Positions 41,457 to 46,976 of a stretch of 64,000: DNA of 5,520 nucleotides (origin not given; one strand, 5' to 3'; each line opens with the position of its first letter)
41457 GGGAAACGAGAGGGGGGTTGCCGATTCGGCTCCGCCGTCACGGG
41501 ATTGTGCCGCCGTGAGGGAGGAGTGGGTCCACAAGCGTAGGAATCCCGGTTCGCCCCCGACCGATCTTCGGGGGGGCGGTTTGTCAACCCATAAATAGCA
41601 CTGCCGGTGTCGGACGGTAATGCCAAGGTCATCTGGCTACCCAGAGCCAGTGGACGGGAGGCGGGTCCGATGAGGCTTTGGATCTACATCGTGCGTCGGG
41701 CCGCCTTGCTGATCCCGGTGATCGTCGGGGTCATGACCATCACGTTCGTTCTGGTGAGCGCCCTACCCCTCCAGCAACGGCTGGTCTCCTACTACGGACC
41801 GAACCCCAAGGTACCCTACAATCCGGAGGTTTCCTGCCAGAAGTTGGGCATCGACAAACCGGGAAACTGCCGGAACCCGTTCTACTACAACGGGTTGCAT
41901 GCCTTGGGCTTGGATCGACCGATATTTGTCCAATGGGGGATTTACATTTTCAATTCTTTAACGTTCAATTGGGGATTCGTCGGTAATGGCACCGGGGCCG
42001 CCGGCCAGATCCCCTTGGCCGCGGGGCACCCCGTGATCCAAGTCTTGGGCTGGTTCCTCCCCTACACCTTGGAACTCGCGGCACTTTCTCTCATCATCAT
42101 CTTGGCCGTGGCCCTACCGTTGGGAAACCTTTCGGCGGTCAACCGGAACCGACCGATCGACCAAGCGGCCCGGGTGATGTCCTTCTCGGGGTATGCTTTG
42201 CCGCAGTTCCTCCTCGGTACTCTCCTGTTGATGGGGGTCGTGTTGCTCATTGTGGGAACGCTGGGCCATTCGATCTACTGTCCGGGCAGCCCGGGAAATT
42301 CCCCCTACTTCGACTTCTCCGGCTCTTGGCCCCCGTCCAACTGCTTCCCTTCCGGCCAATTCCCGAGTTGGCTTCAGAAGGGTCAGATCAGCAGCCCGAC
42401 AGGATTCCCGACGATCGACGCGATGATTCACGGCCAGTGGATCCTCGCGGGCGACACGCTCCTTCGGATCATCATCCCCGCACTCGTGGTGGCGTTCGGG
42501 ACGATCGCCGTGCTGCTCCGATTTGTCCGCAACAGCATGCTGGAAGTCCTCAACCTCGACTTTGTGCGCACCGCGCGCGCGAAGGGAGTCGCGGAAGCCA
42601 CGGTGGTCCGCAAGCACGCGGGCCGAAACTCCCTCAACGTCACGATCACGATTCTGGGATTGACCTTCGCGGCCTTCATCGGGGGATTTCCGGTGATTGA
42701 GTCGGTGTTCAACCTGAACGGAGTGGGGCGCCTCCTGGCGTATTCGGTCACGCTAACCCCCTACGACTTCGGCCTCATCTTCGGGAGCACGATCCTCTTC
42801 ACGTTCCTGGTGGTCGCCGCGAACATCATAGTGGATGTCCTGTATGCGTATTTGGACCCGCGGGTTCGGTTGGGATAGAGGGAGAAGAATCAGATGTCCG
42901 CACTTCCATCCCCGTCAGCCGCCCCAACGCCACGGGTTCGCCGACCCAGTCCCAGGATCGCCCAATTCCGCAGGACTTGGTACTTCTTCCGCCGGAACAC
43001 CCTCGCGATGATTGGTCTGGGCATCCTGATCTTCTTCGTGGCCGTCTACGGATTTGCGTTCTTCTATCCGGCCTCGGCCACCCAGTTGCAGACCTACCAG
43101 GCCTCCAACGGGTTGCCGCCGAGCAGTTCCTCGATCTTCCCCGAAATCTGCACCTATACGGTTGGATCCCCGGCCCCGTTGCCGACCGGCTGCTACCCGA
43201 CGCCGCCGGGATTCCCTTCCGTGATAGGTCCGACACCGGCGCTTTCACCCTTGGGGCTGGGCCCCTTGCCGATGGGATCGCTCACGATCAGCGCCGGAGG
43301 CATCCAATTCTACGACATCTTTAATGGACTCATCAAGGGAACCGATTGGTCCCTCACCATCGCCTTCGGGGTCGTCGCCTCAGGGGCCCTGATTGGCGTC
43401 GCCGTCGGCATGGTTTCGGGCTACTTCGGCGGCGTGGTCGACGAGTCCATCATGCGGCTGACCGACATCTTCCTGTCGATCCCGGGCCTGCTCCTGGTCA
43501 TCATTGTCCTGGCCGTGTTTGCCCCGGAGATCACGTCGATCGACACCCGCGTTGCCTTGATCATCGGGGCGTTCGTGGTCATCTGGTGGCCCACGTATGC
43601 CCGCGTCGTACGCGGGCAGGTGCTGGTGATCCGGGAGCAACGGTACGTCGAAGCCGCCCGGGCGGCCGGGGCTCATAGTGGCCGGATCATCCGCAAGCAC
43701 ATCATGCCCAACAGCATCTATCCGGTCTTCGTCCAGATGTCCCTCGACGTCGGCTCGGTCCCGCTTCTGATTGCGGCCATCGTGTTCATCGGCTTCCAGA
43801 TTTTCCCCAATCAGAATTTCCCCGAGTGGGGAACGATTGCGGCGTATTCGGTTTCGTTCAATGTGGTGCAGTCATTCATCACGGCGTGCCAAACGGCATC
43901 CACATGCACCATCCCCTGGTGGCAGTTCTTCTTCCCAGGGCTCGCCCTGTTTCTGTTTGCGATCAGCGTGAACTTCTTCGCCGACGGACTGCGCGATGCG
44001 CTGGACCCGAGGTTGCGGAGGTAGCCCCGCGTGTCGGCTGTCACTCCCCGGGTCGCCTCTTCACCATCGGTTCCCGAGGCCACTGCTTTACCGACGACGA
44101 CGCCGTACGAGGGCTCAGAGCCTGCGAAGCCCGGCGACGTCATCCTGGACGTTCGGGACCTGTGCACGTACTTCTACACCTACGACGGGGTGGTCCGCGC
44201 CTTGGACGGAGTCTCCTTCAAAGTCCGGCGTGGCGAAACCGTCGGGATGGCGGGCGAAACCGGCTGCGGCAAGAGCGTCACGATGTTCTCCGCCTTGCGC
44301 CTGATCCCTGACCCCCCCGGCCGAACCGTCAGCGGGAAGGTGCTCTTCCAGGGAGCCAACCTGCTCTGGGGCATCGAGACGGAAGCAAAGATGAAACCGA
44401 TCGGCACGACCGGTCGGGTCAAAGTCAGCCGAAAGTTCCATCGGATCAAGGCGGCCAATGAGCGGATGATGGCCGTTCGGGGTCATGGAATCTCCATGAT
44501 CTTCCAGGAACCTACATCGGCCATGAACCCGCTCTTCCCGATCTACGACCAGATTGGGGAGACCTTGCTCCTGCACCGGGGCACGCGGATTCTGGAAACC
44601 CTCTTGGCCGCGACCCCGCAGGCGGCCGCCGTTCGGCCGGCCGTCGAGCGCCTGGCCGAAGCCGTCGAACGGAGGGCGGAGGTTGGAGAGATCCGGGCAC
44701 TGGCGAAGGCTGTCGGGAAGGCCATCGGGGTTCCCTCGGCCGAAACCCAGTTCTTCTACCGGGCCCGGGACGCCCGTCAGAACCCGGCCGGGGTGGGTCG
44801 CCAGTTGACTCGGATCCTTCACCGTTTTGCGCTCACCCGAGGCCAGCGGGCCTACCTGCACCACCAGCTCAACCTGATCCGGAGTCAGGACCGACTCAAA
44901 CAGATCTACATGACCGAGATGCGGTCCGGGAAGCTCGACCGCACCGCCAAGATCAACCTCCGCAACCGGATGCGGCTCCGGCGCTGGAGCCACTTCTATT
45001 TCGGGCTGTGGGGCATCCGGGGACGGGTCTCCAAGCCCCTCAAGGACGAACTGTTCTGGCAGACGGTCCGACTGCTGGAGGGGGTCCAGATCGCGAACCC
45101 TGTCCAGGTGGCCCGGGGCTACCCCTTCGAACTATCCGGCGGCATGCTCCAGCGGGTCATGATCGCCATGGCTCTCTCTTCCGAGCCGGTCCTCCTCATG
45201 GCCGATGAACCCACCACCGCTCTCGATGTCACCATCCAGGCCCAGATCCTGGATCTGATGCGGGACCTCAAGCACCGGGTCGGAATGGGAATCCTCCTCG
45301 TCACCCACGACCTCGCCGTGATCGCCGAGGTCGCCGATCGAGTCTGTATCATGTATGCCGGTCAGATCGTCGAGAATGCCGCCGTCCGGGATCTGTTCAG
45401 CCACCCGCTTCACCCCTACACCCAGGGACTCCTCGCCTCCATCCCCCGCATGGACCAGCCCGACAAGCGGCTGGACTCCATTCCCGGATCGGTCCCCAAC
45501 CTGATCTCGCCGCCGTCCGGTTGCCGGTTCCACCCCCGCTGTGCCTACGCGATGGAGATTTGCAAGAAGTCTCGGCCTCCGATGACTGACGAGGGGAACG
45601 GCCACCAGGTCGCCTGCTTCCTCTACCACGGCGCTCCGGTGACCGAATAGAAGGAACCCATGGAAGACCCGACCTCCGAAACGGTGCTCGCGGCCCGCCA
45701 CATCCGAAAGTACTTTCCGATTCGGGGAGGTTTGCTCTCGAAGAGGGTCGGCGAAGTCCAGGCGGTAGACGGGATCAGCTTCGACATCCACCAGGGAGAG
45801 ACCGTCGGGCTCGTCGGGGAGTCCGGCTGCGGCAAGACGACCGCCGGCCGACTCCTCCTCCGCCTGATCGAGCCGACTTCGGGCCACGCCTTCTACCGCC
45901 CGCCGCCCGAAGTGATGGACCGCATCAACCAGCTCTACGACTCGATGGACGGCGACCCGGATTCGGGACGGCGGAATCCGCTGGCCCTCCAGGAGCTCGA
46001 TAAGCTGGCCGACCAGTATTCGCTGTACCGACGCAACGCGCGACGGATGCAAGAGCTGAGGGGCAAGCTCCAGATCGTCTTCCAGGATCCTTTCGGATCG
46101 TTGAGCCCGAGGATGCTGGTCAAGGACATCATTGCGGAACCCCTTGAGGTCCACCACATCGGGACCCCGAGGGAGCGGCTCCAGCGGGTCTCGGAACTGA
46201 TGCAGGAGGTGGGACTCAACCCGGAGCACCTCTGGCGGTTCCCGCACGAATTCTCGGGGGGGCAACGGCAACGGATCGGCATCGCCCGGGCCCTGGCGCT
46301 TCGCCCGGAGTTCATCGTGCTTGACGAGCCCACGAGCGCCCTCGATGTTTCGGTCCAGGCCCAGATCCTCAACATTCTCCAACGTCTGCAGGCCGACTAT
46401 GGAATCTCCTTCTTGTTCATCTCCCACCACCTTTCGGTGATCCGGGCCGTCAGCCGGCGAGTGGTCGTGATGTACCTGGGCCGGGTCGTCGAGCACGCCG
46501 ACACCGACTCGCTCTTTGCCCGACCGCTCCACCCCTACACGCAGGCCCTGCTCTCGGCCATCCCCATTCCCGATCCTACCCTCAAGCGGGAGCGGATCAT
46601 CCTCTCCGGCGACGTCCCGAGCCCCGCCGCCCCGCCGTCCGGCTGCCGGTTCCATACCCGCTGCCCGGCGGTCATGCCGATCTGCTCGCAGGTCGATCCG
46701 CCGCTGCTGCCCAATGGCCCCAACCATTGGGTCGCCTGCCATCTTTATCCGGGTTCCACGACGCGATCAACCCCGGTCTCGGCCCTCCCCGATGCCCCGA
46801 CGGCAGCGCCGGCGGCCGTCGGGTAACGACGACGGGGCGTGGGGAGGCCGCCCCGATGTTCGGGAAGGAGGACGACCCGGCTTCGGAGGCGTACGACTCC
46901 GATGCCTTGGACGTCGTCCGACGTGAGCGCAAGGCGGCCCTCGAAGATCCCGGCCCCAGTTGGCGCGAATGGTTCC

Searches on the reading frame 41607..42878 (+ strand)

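Call 75: search_protein_families(library=pfam, proteins=[window:41607-42878:+], max_evalue=0.0001)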
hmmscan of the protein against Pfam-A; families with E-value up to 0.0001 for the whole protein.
window:41607-42878:+ (423 aa): 1 family
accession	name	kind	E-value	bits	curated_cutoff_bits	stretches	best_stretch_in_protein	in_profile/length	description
PF00528.27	BPD_transp_1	-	1.4e-29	103.6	26.4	1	169-421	1-183/184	Binding-protein-dependent transport system inner membrane component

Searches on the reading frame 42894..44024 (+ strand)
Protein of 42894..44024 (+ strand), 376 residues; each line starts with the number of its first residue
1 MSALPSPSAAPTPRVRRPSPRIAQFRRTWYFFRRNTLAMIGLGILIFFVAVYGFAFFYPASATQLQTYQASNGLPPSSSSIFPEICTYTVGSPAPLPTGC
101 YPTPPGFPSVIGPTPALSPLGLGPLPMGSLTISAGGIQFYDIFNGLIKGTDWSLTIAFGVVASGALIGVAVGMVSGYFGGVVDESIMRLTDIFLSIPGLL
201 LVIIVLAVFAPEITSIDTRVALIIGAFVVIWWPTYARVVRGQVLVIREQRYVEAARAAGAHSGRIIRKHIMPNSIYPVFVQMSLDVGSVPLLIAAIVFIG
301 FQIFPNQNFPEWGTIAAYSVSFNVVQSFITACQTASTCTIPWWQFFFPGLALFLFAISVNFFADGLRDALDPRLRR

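Call 75: search_protein_families(library=pfam, proteins=[window:42894-44024:+], max_evalue=0.0001)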
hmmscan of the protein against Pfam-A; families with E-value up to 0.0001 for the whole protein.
window:42894-44024:+ (376 aa): 2 families
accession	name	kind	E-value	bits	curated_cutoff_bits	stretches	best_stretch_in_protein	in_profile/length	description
PF00528.27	BPD_transp_1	-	7.3e-25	88.2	26.4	1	168-376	1-184/184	Binding-protein-dependent transport system inner membrane component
PF12911.12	OppC_N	-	6.2e-08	32.8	23.9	1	24-65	2-44/53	N-terminal TM domain of oligopeptide transport permease C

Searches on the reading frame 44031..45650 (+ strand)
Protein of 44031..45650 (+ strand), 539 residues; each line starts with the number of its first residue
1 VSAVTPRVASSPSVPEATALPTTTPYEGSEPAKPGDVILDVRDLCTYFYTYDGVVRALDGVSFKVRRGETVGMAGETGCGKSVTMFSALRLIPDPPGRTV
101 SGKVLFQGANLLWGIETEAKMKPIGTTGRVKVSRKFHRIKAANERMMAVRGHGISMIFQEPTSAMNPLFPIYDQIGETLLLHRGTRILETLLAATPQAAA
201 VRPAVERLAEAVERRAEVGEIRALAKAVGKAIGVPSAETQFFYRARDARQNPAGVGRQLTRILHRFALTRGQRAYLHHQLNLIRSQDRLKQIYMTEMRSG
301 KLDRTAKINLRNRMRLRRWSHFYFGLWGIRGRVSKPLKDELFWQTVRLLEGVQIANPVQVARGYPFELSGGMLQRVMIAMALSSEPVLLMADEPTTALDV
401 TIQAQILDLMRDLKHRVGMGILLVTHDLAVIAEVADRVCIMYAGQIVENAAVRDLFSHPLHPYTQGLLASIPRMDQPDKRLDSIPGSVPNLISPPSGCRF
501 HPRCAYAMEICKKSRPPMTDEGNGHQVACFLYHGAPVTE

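Call 75: search_protein_families(library=pfam, proteins=[window:44031-45650:+], max_evalue=0.0001)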
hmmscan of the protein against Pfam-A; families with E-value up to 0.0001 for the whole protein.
window:44031-45650:+ (539 aa): 2 families
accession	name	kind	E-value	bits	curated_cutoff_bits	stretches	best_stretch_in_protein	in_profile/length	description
PF08352.17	oligo_HPY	-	3.6e-23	82.2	27.1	1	447-511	1-65/65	Oligopeptide/dipeptide transporter, C-terminal region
PF00005.33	ABC_tran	-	2.9e-17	64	25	1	58-396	1-137/137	ABC transporter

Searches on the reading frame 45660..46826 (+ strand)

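Call 75: search_protein_families(library=pfam, proteins=[window:45660-46826:+], max_evalue=0.0001)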
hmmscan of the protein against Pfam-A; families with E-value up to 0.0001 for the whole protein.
window:45660-46826:+ (388 aa): 4 families
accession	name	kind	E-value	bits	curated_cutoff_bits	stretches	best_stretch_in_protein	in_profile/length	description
PF00005.33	ABC_tran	-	2.2e-27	96.7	25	1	37-226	2-137/137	ABC transporter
PF08352.17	oligo_HPY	-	2.1e-20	73.3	27.1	1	277-342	1-65/65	Oligopeptide/dipeptide transporter, C-terminal region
PF13304.12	AAA_21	-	4.8e-07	30.6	27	1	195-261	235-303/304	AAA domain, putative AbiEii toxin, Type IV TA system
PF13401.12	AAA_22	-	8.6e-05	23.3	27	0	51-108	10-71/130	AAA domain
